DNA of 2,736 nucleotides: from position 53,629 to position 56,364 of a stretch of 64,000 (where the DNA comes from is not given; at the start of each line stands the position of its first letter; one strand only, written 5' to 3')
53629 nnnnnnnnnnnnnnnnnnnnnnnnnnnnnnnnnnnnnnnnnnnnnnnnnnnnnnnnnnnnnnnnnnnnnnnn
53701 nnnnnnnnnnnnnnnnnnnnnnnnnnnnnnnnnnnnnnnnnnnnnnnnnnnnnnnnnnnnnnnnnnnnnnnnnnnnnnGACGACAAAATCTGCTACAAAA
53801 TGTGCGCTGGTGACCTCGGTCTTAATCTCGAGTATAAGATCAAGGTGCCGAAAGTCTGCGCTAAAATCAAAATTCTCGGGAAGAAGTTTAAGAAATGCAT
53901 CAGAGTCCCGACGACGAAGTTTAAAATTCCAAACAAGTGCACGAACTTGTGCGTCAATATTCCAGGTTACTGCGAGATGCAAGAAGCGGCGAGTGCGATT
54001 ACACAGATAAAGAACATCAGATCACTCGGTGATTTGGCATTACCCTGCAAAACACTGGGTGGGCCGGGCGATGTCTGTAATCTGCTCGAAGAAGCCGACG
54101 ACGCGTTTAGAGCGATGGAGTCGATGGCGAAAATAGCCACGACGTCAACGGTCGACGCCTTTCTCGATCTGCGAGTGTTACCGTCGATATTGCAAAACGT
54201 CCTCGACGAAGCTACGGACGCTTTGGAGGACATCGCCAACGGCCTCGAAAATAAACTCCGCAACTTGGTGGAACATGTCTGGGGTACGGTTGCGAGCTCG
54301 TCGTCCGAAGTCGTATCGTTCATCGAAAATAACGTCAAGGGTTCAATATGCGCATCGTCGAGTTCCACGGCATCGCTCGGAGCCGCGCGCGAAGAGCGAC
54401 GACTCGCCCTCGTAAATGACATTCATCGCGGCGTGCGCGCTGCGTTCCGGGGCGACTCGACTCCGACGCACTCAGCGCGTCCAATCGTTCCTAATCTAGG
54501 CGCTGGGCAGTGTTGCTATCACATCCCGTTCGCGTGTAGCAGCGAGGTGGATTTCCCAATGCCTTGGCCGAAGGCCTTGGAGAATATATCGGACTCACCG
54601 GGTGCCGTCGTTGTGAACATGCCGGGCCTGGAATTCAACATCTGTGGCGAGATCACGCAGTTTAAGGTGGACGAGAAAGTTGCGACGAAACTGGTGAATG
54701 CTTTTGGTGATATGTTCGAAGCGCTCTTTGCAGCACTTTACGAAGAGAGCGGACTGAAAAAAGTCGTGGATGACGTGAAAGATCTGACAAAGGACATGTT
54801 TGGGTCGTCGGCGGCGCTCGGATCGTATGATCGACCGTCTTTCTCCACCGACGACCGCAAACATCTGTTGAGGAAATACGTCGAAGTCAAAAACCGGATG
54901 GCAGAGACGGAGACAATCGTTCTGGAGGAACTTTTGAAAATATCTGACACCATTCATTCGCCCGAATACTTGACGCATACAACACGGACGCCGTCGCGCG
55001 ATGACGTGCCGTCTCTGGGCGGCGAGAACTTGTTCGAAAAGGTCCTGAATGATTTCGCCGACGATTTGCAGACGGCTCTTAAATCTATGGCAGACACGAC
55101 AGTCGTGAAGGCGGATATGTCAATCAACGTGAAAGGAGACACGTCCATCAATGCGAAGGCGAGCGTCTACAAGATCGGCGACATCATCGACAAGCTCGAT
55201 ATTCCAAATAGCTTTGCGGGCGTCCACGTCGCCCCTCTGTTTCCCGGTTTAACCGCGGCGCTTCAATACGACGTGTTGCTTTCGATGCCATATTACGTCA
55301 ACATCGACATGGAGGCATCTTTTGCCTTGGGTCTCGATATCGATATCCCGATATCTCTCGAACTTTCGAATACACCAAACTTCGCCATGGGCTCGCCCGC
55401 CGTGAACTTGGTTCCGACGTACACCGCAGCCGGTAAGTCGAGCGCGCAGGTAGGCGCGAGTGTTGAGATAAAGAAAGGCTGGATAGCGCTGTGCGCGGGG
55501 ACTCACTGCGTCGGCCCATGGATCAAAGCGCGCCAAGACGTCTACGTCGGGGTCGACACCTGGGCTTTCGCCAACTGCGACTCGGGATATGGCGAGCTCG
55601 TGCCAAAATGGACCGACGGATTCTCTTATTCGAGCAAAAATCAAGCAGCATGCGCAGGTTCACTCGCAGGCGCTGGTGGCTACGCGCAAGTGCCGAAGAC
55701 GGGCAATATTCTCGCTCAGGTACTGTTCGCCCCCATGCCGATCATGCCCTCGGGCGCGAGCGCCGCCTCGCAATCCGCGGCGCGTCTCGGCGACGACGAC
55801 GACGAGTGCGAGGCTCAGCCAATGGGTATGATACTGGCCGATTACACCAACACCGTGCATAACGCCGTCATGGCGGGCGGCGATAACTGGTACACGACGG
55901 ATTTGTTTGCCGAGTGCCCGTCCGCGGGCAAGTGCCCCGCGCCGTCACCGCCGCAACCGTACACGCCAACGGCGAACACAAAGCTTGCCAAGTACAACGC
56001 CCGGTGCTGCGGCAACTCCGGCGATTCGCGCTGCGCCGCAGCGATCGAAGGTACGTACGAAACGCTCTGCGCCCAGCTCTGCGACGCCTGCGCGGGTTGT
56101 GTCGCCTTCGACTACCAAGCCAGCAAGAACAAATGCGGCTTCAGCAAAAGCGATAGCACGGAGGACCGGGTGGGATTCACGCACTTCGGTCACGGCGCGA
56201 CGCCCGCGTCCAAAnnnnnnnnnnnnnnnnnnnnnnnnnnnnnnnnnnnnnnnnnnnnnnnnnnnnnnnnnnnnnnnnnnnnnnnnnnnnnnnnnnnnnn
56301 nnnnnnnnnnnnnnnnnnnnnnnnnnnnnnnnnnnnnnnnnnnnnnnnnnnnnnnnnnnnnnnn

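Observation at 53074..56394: A 1107-aa Cys-rich surface protein with third-position GC clearly lower than its neighbours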

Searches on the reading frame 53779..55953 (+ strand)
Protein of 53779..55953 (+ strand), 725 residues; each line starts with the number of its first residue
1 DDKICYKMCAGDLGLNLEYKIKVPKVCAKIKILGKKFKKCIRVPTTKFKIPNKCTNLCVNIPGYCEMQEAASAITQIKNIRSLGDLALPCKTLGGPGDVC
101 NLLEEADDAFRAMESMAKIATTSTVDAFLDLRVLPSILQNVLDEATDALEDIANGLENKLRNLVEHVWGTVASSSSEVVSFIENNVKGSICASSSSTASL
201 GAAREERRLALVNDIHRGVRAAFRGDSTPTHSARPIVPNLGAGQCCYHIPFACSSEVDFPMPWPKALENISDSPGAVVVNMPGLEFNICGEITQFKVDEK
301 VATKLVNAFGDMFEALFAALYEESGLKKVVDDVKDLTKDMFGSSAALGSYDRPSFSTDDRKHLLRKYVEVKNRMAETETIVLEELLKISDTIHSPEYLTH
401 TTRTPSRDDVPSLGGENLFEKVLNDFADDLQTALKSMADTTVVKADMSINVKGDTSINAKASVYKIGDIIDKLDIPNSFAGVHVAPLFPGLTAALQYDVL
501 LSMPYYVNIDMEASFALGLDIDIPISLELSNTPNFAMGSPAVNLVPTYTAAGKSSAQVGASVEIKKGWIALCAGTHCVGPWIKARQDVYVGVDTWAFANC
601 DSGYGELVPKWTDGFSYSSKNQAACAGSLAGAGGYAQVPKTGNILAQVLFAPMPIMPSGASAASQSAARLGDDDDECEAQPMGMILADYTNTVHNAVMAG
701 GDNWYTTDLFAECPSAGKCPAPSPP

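Call 34: search_solved_structures(query=A3, max_evalue=1)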
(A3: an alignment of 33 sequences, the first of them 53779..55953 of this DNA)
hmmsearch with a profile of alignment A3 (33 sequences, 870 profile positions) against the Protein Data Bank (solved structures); distinct sequences matched with E-value up to 1: 64 (the best 60 are shown).
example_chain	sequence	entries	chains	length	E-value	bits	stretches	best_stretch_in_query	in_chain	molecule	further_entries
7zr2_A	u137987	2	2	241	0.0012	20.4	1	176-250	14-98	Spike protein S2',Chimeric protein mimic of SARS-CoV-2 Spike HR1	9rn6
6b7n_A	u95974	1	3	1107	0.0029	19.1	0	83-228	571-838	Spike protein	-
7wxz_A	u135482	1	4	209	0.025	16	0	183-246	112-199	Spike protein S2'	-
9hx4_F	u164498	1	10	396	0.027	15.9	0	195-265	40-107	Apolipoprotein A-IV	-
8r9w_A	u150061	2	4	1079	0.085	14.2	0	83-228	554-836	Spike protein | PDCoV spike glycoprotein S1A domain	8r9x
5go4_A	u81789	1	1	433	0.1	14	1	151-243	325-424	Mitofusin-1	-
9dez_A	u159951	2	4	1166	0.12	13.8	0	83-228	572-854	Spike glycoprotein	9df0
7ki4_A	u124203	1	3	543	0.12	13.7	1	125-241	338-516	Fusion glycoprotein F0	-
9z3k_A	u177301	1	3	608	0.14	13.5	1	154-278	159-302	SPIKE PROTEIN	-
7y9n_A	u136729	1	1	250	0.15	13.4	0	176-278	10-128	Spike protein S2',5HB-H2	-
7a9d_B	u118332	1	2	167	0.23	12.8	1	215-307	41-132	Hemagglutinin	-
7cyc_A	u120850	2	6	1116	0.23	12.8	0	172-238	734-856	Spike glycoprotein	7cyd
6kos_A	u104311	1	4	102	0.26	12.6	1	172-233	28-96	SUWA (Super WA20)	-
7ki6_A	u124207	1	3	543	0.26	12.6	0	150-241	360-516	Fusion glycoprotein F0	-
6u7h_A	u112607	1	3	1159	0.26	12.6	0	183-239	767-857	spike glycoprotein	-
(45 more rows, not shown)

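Call 43: predict_structure(alignment_id=A3)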
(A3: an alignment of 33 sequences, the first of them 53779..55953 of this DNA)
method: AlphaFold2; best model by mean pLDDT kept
length: 725 residues; sequences in the alignment: 33
mean_pLDDT: 69.1   pTM: 0.52
mean pLDDT of the five models: 69.1, 67.5, 67.3, 66.0, 63.2
residues with pLDDT >= 90: 0; 70-90: 401; 50-70: 229; < 50: 95
segments of 3 or more residues with pLDDT < 50: 1-3, 14-16, 115-123, 132-134, 193-198, 237-242, 253-259, 343-354, 399-416, 658-677
pLDDT, mean of each block of 10 residues (from residue 1): 53 51 59 58 58 57 61 64 74 73 68 47 50 51 69 81 72 70 73 50 70 86 79 49 62 48 59 57 68 83 82 80 78 74 47 56 77 84 81 58 39 52 79 78 81 68 74 73 70 81 80 67 80 76 65 76 85 81 86 81 77 83 84 85 86 64 41 46 80 85 84 73 58
secondary structure, 60 per line:
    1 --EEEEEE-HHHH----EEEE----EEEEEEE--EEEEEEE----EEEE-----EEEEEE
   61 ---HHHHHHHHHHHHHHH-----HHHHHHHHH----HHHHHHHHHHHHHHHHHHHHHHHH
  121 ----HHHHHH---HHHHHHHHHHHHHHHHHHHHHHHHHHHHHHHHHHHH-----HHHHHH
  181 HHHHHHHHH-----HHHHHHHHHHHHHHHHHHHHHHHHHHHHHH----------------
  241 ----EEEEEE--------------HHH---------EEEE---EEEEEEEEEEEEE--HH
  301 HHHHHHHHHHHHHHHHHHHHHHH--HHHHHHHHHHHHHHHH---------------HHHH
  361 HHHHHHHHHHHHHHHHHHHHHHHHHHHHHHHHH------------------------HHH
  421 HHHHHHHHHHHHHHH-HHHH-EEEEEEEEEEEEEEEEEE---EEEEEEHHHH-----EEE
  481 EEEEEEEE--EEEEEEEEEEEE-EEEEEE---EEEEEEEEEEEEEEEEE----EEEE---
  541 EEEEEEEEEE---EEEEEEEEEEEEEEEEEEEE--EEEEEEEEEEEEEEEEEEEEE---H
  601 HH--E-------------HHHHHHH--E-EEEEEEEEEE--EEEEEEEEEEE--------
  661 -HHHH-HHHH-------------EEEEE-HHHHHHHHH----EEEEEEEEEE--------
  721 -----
elements in order (helices of 4 or more, strands of 3 or more residues): E3-8 H10-13 E18-21 E26-32 E35-41 E46-49 E55-60 H64-78 H84-92 H97-120 H125-130 H134-169 H175-189 H195-224 E245-250 E277-280 E284-296 H299-323 H326-341 H357-393 H418-435 H437-440 E442-459 E463-468 H469-472 E478-488 E491-502 E504-509 E513-529 E534-537 E541-550 E554-573 E576-596 H619-625 E630-639 E642-652 H662-665 H667-670 E684-688 H690-698 E703-712

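Call 65: fold_search(model_id=the predicted structure, library=viral)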
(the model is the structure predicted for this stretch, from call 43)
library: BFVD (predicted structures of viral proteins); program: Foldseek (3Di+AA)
matches with E <= 10: 242; with E <= 0.001: 0
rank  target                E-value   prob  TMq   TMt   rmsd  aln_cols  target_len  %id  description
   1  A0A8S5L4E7            5.7e-02  0.09  0.08  0.11  25.9       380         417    9  Maturation protein [ssRNA phage SRR6254353_1]
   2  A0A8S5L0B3            5.7e-02  0.06  0.05  0.08  30.5       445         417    8  Maturation protein [ssRNA phage SRR7976299_1]
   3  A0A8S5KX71            6.0e-02  0.12  0.07  0.09  21.5       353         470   10  Maturation protein [ssRNA phage AIN000]
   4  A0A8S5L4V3            9.3e-02  0.07  0.07  0.11  27.3       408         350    8  Maturation protein [ssRNA phage SRR6960509_7]
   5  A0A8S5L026            9.7e-02  0.07  0.09  0.13  29.7       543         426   10  Maturation protein [ssRNA phage SRR5467139_2]
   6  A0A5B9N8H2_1          1.3e-01  0.14  0.09  0.06  20.6       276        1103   11  (no name in the UniProt tables at hand)
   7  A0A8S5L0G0            1.6e-01  0.06  0.06  0.10  30.5       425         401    8  Maturation protein [ssRNA phage SRR7976301_1]
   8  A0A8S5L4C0            1.6e-01  0.04  0.06  0.08  31.2       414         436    8  Maturation protein (Fragment) [ssRNA phage Esthiorhiza.1_9]
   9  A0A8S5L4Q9            1.6e-01  0.04  0.07  0.09  32.8       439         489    9  Maturation protein [ssRNA phage SRR5466725_16]
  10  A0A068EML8            1.7e-01  0.05  0.06  0.10  30.5       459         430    8  Maturation/attachment protein [Marine phage EC]
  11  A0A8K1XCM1            1.9e-01  0.07  0.08  0.12  27.8       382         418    8  (no name in the UniProt tables at hand)
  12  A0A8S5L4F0            2.1e-01  0.05  0.09  0.14  29.5       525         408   10  Maturation protein [ssRNA phage SRR6960799_8]
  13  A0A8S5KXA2            2.1e-01  0.03  0.06  0.10  28.2       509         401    8  Maturation protein [ssRNA phage Gerhypos.1_18]
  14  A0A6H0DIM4            2.2e-01  0.04  0.06  0.10  32.4       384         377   11  Maturation protein [Dundee virus]
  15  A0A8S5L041            2.3e-01  0.06  0.08  0.12  32.6       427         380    8  Maturation protein [ssRNA phage SRR6253161_1]
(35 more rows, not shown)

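Call 67: fold_search(model_id=the predicted structure, library=pdb)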
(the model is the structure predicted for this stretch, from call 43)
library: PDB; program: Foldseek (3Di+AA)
matches with E <= 10: 166; with E <= 0.001: 0
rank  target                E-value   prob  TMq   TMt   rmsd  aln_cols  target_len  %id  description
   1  4tw1_M                3.9e-01  0.04  0.06  0.14  30.7       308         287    8  Crystal structure of the octameric pore complex of the Staphylococcus aureus Bi-component Toxin LukGH (released 2014-11-12)
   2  4tw1_C                6.7e-01  0.02  0.06  0.12  29.6       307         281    7  Crystal structure of the octameric pore complex of the Staphylococcus aureus Bi-component Toxin LukGH (released 2014-11-12)
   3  4tw1_E                7.0e-01  0.02  0.05  0.12  30.5       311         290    9  Crystal structure of the octameric pore complex of the Staphylococcus aureus Bi-component Toxin LukGH (released 2014-11-12)
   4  3plt_C                7.7e-01  0.25  0.09  0.24  17.6       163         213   14  Crystal structure of Lsp1 from Saccharomyces cerevisiae (released 2011-06-22)
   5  6h03_B                8.5e-01  0.03  0.06  0.06  47.3       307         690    7  OPEN CONFORMATION OF THE MEMBRANE ATTACK COMPLEX (released 2018-12-19)
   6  5fmw_A                9.9e-01  0.02  0.05  0.07  46.6       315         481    9  The poly-C9 component of the Complement Membrane Attack Complex (released 2016-02-17)
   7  6rhw_G                1.2e+00  0.02  0.06  0.13  23.4       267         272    8  Crystal structure of human CD11b I-domain (CD11b-I) in complex with Staphylococcus aureus octameric bi-component leuko (released 2019-12-18)
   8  9oaa_T                1.2e+00  0.01  0.06  0.05  32.0       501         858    9  The structure of TdfH from Neisseria gonorrhoeae (released 2026-01-21)
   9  6wul_B                1.3e+00  0.01  0.05  0.06  28.0       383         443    8  Mitochondrial SAM complex - dimer 1 in detergent (released 2020-08-12)
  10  4tw1_A                1.3e+00  0.02  0.06  0.13  28.8       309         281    7  Crystal structure of the octameric pore complex of the Staphylococcus aureus Bi-component Toxin LukGH (released 2014-11-12)
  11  8zar_C                1.4e+00  0.07  0.09  0.15  19.9       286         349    7  EmrAB-TolC MFS-type tripartite multidrug efflux pump FA (released 2025-04-30)
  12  8qb7_A                1.5e+00  0.14  0.09  0.20  19.2       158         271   13  Pil1 in native eisosome lattice bound to plasma membrane microdomain (released 2024-07-24)
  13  6rhv_G                1.5e+00  0.03  0.07  0.15  30.1       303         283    8  Crystal structure of mouse CD11b I-domain (CD11b-I) in complex with Staphylococcus aureus octameric bi-component leuko (released 2019-12-18)
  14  5fp1                  1.5e+00  0.01  0.05  0.06  27.5       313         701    9  Crystal structure of the siderophore receptor PiuA from Acinetobacter baumannii (released 2016-05-11)
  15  9rmm_A                1.6e+00  0.09  0.10  0.15  19.5       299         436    8  Crystal structure of outer membrane SilC (released 2025-07-23)
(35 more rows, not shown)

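Call 88: search_solved_structures(query=A3, max_evalue=0.01, show_alignments=2)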
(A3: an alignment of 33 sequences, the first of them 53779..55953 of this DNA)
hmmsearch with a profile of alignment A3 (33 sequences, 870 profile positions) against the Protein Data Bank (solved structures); distinct sequences matched with E-value up to 0.01: 2.
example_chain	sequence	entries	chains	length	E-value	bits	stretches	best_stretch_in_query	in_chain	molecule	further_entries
7zr2_A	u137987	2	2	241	0.0012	20.4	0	176-250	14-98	Spike protein S2',Chimeric protein mimic of SARS-CoV-2 Spike HR1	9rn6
6b7n_A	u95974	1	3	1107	0.0029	19.1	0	83-228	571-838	Spike protein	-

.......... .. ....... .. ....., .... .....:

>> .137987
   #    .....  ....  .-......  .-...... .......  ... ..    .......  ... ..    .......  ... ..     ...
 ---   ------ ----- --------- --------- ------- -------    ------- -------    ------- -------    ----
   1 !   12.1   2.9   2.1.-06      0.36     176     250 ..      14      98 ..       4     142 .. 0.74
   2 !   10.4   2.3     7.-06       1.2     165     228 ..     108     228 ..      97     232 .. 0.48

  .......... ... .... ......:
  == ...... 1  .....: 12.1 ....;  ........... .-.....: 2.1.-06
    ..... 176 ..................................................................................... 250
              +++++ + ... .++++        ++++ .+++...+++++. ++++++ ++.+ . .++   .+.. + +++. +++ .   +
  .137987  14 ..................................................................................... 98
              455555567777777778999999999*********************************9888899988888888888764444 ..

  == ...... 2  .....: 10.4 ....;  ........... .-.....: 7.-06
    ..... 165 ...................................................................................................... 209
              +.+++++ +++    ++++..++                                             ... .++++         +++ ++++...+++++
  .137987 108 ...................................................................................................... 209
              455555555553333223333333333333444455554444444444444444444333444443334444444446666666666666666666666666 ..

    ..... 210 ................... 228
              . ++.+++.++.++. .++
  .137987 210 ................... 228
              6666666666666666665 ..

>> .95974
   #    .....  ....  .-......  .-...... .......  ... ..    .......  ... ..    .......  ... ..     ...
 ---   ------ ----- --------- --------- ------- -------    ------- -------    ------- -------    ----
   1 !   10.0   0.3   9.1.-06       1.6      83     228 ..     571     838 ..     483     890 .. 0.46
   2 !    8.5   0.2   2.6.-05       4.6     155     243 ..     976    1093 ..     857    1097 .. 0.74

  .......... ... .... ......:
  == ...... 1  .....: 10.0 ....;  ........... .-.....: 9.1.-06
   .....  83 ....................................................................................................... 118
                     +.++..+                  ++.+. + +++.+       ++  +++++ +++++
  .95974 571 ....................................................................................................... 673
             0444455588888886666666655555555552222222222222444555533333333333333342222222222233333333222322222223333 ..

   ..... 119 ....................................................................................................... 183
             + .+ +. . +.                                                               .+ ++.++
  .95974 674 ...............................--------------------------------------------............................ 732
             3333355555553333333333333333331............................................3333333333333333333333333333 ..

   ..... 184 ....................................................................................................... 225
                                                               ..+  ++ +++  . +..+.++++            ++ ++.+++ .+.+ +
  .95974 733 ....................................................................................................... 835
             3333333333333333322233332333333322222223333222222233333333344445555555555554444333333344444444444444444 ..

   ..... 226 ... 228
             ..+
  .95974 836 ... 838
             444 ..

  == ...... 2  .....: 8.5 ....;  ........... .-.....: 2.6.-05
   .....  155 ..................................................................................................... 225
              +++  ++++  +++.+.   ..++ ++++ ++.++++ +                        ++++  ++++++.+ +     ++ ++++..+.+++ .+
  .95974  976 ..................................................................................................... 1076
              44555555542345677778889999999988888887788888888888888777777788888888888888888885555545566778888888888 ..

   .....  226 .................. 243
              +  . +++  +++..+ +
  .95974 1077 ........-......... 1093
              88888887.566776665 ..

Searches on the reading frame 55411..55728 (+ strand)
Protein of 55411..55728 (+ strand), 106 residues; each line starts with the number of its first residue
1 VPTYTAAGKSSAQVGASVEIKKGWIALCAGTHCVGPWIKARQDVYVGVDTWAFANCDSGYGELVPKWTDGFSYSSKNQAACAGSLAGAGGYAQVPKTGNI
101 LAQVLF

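Call 93: find_related_loci(query=A5, collection=viral_contigs, flank=5000)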
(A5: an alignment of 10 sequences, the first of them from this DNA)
Query A5 (106 aa) in viral_contigs; peptide patterns used: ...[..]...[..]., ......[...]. (x = any residue, [..] = any of these).
7 stretches matched a pattern, but none encodes a relative of the query by tblastn (E <= 1e-3).

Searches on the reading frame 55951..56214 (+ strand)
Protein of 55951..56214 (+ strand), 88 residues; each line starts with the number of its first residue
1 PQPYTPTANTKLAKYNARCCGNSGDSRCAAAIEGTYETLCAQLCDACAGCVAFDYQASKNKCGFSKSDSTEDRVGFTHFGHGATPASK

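Call 48: search_protein_families(library=pfam, proteins=[window:55951-56214:+], max_evalue=1)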
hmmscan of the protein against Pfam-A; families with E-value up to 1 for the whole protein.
seq(88 aa): 2 families
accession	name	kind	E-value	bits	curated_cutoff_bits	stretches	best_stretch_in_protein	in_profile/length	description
PF00024.32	PAN_1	-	0.0021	18.3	21.4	1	38-71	25-58/76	PAN domain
PF14538.11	Raptor_N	-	0.13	12.5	27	1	26-85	45-103/151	Raptor N-terminal CASPase like domain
